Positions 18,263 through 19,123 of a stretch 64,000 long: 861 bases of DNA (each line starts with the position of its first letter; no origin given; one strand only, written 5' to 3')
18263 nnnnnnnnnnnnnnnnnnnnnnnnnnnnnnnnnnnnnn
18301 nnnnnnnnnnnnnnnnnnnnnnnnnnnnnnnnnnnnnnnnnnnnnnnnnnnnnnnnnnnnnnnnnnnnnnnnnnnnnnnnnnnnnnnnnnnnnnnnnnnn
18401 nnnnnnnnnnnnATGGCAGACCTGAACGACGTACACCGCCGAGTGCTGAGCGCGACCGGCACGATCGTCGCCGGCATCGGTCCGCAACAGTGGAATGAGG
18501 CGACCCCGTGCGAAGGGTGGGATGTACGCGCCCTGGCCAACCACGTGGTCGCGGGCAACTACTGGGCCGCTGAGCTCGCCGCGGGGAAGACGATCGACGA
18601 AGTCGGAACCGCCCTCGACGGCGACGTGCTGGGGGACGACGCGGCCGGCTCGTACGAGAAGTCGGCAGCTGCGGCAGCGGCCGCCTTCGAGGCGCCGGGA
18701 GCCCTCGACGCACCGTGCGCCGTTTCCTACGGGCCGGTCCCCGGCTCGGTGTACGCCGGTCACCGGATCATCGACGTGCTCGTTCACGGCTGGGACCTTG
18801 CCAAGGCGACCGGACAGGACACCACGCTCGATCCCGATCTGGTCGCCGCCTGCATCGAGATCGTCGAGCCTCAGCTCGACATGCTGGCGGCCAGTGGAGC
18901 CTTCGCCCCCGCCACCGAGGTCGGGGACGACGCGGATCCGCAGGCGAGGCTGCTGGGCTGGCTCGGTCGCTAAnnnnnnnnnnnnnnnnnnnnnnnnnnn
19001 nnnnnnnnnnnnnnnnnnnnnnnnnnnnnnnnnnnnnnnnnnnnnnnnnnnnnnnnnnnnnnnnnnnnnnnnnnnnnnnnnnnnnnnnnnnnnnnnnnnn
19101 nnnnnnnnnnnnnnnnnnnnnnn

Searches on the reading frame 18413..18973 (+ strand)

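Call 37: search_protein_families(library=pfam, proteins=[window:18413-18973:+], max_evalue=0.001)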
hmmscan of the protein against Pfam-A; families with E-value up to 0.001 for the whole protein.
window:18413-18973:+ (186 aa): 1 family
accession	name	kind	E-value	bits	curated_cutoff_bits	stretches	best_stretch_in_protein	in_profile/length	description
PF11716.13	MDMPI_N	-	4.2e-15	57.1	24.2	1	12-130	5-140/140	Mycothiol maleylpyruvate isomerase N-terminal domain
